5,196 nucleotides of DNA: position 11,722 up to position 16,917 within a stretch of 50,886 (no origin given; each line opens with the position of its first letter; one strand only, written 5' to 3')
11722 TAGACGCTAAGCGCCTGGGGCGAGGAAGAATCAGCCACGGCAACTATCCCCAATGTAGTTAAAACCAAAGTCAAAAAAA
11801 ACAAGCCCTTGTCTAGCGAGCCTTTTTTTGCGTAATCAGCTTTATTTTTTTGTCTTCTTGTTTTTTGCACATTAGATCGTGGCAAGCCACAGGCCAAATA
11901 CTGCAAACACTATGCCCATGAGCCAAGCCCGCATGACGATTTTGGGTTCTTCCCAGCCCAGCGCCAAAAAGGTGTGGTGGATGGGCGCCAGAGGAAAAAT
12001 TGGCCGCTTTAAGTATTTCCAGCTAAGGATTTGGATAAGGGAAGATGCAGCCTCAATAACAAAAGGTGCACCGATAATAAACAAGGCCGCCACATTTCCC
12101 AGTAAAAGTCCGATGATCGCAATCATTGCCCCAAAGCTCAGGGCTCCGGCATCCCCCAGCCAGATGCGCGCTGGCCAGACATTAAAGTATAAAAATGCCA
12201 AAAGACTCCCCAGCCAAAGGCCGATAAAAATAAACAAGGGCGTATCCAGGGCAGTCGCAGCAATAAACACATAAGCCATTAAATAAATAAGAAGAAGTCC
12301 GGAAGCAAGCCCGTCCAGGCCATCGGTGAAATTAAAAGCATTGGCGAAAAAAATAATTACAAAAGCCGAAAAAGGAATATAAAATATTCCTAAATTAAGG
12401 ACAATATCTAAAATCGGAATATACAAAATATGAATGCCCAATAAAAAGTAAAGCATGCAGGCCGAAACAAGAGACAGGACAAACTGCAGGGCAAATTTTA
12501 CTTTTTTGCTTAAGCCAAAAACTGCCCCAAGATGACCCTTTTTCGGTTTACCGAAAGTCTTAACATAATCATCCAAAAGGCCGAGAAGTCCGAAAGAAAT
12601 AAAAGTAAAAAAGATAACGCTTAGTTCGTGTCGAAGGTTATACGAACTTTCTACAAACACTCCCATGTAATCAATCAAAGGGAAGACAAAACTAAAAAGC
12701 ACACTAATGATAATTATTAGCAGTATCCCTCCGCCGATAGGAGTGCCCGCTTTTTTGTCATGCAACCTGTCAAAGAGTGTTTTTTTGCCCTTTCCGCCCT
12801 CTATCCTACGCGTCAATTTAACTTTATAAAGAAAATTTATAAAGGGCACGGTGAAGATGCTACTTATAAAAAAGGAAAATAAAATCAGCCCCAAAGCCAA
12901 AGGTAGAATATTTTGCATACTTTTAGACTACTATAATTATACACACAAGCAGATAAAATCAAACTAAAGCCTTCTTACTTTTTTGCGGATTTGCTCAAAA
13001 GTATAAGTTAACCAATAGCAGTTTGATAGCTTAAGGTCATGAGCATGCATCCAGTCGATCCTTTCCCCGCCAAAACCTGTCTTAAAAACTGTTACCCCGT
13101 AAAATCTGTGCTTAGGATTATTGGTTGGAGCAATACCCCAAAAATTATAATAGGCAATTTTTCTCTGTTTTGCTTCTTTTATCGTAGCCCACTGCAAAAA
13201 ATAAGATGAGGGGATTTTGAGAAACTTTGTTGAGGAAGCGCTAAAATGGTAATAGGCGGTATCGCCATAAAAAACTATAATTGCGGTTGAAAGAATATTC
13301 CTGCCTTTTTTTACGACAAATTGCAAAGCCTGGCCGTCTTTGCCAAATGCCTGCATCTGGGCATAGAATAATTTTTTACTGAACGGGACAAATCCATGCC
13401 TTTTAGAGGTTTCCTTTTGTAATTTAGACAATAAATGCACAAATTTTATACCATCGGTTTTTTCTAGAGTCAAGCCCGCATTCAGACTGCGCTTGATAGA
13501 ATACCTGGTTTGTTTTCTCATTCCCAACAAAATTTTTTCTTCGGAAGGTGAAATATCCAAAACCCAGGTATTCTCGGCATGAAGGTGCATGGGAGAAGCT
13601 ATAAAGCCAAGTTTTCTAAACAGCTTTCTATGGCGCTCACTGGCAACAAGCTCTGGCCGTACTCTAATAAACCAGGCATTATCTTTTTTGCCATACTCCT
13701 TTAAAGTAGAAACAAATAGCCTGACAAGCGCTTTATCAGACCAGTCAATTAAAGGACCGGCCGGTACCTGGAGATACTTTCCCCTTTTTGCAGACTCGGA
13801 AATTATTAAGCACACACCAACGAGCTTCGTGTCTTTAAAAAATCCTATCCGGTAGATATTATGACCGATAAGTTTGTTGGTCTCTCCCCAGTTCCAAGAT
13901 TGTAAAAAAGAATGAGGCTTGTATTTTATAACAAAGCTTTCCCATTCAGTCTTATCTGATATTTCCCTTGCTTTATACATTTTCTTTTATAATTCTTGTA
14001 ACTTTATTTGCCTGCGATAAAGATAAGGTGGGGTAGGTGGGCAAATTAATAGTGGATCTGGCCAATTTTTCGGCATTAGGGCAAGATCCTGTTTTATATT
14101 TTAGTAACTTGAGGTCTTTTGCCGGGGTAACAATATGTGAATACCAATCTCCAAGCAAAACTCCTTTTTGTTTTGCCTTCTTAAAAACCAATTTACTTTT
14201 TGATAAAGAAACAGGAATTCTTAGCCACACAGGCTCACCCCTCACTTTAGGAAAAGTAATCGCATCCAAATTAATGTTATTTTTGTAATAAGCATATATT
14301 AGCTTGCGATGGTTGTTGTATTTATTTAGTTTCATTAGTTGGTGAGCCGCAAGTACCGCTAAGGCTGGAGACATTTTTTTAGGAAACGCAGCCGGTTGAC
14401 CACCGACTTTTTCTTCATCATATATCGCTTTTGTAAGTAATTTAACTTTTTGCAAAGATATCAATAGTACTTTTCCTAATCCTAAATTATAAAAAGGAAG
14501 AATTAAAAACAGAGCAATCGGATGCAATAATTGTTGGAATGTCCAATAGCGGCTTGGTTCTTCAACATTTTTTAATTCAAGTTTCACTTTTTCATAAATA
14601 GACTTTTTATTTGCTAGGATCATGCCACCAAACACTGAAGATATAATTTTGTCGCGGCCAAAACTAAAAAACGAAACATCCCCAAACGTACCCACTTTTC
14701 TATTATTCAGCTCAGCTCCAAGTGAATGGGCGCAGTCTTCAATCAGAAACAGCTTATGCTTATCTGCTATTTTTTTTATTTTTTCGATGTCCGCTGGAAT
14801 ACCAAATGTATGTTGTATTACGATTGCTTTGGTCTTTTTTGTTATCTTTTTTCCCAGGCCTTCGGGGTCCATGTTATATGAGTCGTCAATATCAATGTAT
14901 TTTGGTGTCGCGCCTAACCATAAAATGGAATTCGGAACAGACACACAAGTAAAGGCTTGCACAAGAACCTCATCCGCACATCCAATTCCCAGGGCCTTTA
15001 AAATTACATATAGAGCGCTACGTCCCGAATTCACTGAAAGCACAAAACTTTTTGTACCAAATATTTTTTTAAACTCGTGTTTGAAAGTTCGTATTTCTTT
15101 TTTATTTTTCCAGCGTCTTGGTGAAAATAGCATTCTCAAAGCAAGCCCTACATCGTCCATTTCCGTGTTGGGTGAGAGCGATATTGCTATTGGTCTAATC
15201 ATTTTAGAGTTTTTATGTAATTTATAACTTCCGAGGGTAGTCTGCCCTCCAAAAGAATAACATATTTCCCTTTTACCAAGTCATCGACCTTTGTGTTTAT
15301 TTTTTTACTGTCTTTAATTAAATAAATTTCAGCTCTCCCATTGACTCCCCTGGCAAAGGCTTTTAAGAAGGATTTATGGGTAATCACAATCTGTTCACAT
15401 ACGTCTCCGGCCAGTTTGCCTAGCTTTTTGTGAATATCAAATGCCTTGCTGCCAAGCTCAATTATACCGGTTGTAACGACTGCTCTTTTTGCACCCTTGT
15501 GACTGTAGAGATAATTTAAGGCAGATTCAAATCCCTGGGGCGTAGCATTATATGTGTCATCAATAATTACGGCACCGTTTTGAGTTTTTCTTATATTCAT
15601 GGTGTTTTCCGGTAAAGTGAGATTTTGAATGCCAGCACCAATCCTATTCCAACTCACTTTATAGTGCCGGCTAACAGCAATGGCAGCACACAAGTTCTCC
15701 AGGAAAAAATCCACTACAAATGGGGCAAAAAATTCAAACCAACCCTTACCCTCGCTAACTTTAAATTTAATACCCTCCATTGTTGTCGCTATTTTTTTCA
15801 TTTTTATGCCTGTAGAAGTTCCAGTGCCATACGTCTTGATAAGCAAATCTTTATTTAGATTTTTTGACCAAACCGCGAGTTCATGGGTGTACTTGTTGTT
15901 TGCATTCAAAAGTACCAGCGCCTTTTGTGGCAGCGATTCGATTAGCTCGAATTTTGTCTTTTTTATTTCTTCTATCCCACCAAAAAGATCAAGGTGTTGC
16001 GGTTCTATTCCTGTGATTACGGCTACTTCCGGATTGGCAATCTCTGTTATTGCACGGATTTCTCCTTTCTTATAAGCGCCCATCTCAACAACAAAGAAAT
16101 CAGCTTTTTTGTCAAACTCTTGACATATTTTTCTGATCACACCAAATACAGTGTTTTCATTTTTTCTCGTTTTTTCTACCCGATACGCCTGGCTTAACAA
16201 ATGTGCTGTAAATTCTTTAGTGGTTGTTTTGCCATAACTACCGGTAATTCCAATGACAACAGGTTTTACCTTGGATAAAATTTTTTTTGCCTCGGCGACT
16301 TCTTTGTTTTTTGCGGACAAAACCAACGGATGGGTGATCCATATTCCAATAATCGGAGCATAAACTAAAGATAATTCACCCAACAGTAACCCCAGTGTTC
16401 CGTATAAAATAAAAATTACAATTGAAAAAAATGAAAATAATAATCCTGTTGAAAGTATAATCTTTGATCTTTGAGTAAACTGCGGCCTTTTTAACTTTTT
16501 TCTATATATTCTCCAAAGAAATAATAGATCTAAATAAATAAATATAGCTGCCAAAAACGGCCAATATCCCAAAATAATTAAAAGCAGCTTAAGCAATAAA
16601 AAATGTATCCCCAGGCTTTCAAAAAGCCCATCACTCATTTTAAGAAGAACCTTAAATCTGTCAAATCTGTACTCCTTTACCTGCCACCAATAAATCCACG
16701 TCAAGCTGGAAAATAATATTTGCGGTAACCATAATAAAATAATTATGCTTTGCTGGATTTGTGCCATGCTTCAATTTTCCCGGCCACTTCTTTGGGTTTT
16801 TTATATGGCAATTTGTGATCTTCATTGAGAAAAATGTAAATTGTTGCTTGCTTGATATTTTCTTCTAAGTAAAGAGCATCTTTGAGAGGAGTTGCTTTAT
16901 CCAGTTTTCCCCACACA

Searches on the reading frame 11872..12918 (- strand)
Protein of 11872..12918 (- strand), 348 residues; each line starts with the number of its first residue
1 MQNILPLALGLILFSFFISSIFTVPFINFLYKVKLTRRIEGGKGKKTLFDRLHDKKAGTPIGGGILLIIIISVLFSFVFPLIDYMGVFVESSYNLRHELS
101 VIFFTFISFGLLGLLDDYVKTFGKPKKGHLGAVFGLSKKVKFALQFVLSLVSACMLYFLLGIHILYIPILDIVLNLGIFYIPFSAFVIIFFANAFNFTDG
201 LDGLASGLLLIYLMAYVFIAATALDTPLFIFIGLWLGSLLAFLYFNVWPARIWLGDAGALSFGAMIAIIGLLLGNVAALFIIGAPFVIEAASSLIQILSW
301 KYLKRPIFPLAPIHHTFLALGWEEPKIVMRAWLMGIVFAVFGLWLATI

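Call 5: search_protein_families(library=pfam, proteins=[window:11872-12918:-], max_evalue=0.01)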
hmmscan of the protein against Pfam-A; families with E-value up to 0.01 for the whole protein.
window:11872-12918:- (348 aa): 1 family
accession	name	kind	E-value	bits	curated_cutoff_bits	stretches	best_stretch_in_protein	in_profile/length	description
PF00953.26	Glycos_transf_4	-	2.8e-30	105.8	27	1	101-272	3-158/160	Glycosyl transferase family 4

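Call 39: search_protein_families(library=ncbifam, proteins=[window:11872-12918:-], max_evalue=0.00001)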
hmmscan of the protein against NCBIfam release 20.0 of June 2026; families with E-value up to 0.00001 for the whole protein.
window:11872-12918:- (348 aa): 2 families
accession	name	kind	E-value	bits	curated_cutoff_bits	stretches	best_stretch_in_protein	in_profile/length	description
TIGR00445.1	mraY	equivalog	2.4e-55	188.2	192.05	1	51-344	27-316/321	phospho-N-acetylmuramoyl-pentapeptide-transferase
NF053644.1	MraY_archaea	equivalog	5e-21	75.4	450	1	172-343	174-340/340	pseudomurein biosynthesis MraY family phospho-N-acetylmuramoyl-pentapeptide-transferase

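Call 40: find_related_loci(query=window:11872-12918:-, collection=metagenome_contigs, flank=10000)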
Query window:11872-12918:- (348 aa) in metagenome_contigs; peptide patterns used: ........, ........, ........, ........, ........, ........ (x = any residue, [..] = any of these).
600 stretches matched a pattern (row limit reached: there are more); 482 encode a relative of the query (tblastn E <= 1e-3); the best 80 are kept; 80 distinct loci.
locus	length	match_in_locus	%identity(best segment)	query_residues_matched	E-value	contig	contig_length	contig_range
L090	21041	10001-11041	75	1-348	4e-169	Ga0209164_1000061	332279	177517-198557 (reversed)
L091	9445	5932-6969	73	3-348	1e-164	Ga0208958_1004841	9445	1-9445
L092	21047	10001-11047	72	1-348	7e-161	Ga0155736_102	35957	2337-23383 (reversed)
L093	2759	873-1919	69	1-348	1e-166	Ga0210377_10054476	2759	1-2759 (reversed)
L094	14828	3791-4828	67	3-348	2e-155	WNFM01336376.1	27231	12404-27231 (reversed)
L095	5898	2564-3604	70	3-348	3e-156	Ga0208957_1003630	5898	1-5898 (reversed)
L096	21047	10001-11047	69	1-348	8e-155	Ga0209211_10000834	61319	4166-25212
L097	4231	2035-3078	72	3-348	8e-159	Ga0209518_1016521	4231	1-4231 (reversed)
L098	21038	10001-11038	67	3-348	5e-154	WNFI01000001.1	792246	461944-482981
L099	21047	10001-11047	68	1-348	4e-154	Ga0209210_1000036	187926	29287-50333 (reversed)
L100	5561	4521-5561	67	1-346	2e-154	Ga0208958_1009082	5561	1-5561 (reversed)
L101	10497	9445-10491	66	1-348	2e-152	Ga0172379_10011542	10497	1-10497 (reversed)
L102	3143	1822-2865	70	3-348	6e-160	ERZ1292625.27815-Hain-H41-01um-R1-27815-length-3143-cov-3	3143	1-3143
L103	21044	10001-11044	71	3-348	9e-152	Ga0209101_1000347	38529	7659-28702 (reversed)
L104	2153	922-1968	66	1-348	6e-163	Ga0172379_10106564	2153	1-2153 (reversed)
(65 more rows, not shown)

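Call 52: search_protein_families(library=ncbifam, proteins=[L090:8696-9970:+], max_evalue=0.001)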
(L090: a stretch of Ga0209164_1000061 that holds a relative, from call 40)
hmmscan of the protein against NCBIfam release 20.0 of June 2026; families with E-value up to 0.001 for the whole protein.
L090:8696-9970:+ (425 aa): 5 families
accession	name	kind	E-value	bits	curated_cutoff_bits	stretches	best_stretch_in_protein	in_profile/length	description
NF006873.0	PRK09369.1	subfamily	3.3e-103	345.6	297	1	2-425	3-414/419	UDP-N-acetylglucosamine 1-carboxyvinyltransferase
TIGR01072.1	murA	equivalog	6.8e-100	334.7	392.7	1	3-425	4-414/416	UDP-N-acetylglucosamine 1-carboxyvinyltransferase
NF009470.0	PRK12830.1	equivalog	2.5e-81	273.6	552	1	2-425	3-412/417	UDP-N-acetylglucosamine 1-carboxyvinyltransferase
TIGR01356.1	aroA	equivalog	1.4e-16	60.4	287.25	1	13-423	1-414/415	3-phosphoshikimate 1-carboxyvinyltransferase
NF011381.1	PRK14806.1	equivalog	2.6e-05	22.7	902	0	130-290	355-524/733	bifunctional prephenate dehydrogenase/3-phosphoshikimate 1-carboxyvinyltransferase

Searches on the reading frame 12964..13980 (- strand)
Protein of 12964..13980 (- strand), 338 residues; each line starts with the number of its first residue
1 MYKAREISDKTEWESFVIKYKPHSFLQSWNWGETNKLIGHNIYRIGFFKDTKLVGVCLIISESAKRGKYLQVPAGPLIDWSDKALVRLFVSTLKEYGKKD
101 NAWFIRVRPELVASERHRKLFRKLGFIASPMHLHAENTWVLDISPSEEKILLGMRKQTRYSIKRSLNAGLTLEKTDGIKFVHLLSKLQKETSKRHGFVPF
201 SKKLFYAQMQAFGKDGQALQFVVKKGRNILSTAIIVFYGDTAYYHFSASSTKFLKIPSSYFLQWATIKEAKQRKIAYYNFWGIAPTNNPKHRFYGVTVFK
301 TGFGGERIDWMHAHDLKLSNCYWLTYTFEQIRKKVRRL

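Call 5: search_protein_families(library=pfam, proteins=[window:12964-13980:-], max_evalue=0.01)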
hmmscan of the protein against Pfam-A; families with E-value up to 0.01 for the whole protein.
window:12964-13980:- (338 aa): 2 families
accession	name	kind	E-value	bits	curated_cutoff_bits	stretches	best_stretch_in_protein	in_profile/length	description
PF02388.22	FemAB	-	2.2e-46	159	24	3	10-118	3-113/406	FemAB family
PF13480.13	Acetyltransf_6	-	1.4e-08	35.5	22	1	155-282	4-136/143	Acetyltransferase (GNAT) domain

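Call 39: search_protein_families(library=ncbifam, proteins=[window:12964-13980:-], max_evalue=0.00001)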
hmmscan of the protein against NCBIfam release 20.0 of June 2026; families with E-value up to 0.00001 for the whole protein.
window:12964-13980:- (338 aa): 2 families
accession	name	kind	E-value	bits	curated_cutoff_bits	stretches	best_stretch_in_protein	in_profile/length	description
NF047883.1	UAcmpLyAlTFemX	equivalog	1.1e-15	57.8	500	1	53-291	55-303/337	UDP-N-acetylmuramoylpentapeptide-lysine N(6)-alanyltransferase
TIGR03019.1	pepcterm_femAB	equivalog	1.8e-09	37.1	260.35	1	138-280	120-258/330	FemAB family XrtA/PEP-CTERM system-associated protein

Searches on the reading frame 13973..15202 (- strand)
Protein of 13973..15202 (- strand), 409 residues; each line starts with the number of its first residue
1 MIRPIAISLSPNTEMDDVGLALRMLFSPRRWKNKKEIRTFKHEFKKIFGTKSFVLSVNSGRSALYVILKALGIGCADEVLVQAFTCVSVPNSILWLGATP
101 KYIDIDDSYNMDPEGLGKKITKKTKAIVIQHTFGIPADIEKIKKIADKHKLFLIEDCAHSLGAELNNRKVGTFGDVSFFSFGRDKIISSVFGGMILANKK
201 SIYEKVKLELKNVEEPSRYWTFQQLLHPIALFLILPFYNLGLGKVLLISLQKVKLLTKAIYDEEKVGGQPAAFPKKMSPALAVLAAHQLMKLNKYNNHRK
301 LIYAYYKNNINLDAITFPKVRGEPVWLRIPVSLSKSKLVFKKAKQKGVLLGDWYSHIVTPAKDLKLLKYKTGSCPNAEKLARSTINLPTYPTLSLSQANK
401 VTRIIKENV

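Call 5: search_protein_families(library=pfam, proteins=[window:13973-15202:-], max_evalue=0.01)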
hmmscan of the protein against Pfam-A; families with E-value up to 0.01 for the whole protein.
window:13973-15202:- (409 aa): 4 families
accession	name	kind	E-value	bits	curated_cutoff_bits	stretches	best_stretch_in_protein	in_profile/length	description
PF01041.23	DegT_DnrJ_EryC1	-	2.3e-65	221.6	19.8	1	29-405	18-359/360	DegT/DnrJ/EryC1/StrS aminotransferase family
PF00155.27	Aminotran_1_2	-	2.8e-06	27.2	19.7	1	50-163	65-192/361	Aminotransferase class I and II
PF00266.25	Aminotran_5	-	0.00077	19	21.5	1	33-165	41-185/371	Aminotransferase class-V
PF01212.27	Beta_elim_lyase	-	0.0027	17.5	27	1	35-163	32-175/288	Beta-eliminating lyase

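Call 39: search_protein_families(library=ncbifam, proteins=[window:13973-15202:-], max_evalue=0.00001)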
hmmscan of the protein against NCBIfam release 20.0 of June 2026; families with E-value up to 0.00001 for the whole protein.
window:13973-15202:- (409 aa): 9 families
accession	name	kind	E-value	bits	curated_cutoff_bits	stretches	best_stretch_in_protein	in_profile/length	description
TIGR03588.1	PseC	equivalog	3.4e-47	161.2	423.5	2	35-208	30-209/380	UDP-4-amino-4,6-dideoxy-N-acetyl-beta-L-altrosamine transaminase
TIGR04181.1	NHT_00031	hypoth_equivalog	8.3e-46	156.5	420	1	37-208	32-219/359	LegC family aminotransferase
NF008658.2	PRK11658.1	equivalog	3.9e-37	127.8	631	1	39-207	37-204/379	UDP-4-amino-4-deoxy-L-arabinose aminotransferase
NF011936.0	PRK15407.1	equivalog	1.1e-33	116.7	423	1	37-205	67-243/440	lipopolysaccharide biosynthesis protein RfbH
NF008687.0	PRK11706.1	equivalog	4.7e-33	114.5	375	1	42-206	38-202/375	dTDP-4-amino-4,6-dideoxygalactose transaminase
TIGR04427.1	PLP_DesI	equivalog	2e-31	109.5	650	1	39-207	56-222/390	dTDP-4-dehydro-6-deoxyglucose aminotransferase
TIGR02379.1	ECA_wecE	subfamily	4e-26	91.7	434.85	1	46-206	42-203/376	dTDP-4-amino-4,6-dideoxy-D-glucose transaminase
NF041091.1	asp_aminotase_Arch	equivalog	7.9e-08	31.5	550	1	47-156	83-199/376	aspartate aminotransferase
TIGR01977.1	am_tr_V_EF2568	hypoth_equivalog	7.8e-07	28.4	377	1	34-163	43-180/376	cysteine desulfurase family protein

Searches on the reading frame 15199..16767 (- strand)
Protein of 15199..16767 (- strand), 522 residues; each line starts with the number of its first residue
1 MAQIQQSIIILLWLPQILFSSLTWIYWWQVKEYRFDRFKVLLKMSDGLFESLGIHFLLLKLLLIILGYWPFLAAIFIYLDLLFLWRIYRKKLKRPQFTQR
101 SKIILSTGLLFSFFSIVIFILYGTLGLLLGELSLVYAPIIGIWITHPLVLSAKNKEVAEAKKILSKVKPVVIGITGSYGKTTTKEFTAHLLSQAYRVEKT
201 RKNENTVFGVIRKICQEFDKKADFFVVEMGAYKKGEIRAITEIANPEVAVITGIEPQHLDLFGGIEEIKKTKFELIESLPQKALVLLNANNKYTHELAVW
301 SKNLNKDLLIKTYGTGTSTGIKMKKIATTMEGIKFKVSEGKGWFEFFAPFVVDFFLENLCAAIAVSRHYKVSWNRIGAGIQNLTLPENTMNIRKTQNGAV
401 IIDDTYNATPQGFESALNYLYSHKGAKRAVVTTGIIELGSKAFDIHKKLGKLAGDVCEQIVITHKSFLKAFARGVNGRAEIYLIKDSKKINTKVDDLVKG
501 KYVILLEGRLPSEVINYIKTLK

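Call 5: search_protein_families(library=pfam, proteins=[window:15199-16767:-], max_evalue=0.01)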
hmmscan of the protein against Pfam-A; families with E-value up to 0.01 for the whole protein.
window:15199-16767:- (522 aa): 2 families
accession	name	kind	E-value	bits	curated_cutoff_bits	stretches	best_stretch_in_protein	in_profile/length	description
PF08245.18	Mur_ligase_M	-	3.4e-36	125.5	24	1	174-365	1-199/200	Mur ligase middle domain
PF02875.26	Mur_ligase_C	-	9e-07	30.2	28.4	1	390-508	3-125/127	Mur ligase, glutamate ligase domain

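Call 39: search_protein_families(library=ncbifam, proteins=[window:15199-16767:-], max_evalue=0.00001)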
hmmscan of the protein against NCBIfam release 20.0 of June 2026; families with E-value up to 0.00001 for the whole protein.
window:15199-16767:- (522 aa): 21 families
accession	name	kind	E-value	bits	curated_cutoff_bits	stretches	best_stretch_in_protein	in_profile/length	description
TIGR01143.1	murF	subfamily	8.3e-68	229.2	288.6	1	160-508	65-405/418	UDP-N-acetylmuramoyl-tripeptide--D-alanyl-D-alanine ligase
NF008896.0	PRK11929.1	equivalog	8.3e-57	192.7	1023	1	164-508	599-943/965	bifunctional UDP-N-acetylmuramoyl-L-alanyl-D-glutamate--2,6-diaminopimelate ligase MurE/UDP-N-acetylmuramoyl-tripeptide--D-alanyl-D-alanine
NF008041.0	PRK10773.1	equivalog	9.1e-35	120.2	551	1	164-503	95-427/453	UDP-N-acetylmuramoyl-tripeptide--D-alanyl-D-alanine ligase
NF008897.0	PRK11930.1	equivalog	4.1e-32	111.1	804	1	164-508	102-440/822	bifunctional UDP-N-acetylmuramoyl-tripeptide:D-alanyl-D-alanine ligase/alanine racemase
NF010693.0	PRK14093.1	equivalog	1.8e-27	96.2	544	1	157-519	98-462/479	UDP-N-acetylmuramoylalanyl-D-glutamyl-2,6-diaminopimelate--D-alanyl-D-alanine ligase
TIGR01085.1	murE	subfamily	5.5e-21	75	257.3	1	160-463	74-392/472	UDP-N-acetylmuramyl-tripeptide synthetase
NF001126.0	PRK00139.1-4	equivalog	2.2e-19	69.4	373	1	168-463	103-402/486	UDP-N-acetylmuramoyl-L-alanyl-D-glutamate--2,6-diaminopimelate ligase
TIGR01082.1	murC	equivalog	1.5e-18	67.1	335.1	1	169-418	100-335/449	UDP-N-acetylmuramate--L-alanine ligase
TIGR01087.1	murD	equivalog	3.6e-18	65.9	211.95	1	141-420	72-338/441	UDP-N-acetylmuramoyl-L-alanine--D-glutamate ligase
NF053646.1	pMurD1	equivalog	6.2e-16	58.1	610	1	165-462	105-384/465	pseudomurein biosynthesis peptide ligase pMurD1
NF053645.1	pMurC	equivalog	2.2e-15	56.4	560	1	152-319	83-249/492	pseudomurein biosynthesis peptide ligase pMurC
NF001124.0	PRK00139.1-2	equivalog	1e-13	50.9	476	1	247-434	200-384/500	UDP-N-acetylmuramoyl-L-alanyl-D-glutamate--2,6-diaminopimelate ligase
NF053648.1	pMurE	equivalog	5.5e-13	48.5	600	1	172-431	101-359/464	pseudomurein biosynthesis peptide ligase pMurE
TIGR01081.1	mpl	equivalog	4.2e-12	45.8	388.7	1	170-431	103-354/448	UDP-N-acetylmuramate:L-alanyl-gamma-D-glutamyl-meso-diaminopimelate ligase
NF001123.0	PRK00139.1-1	equivalog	2.2e-11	43.1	586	1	161-426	99-376/493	UDP-N-acetylmuramoyl-L-alanyl-D-glutamate--2,6-diaminopimelate ligase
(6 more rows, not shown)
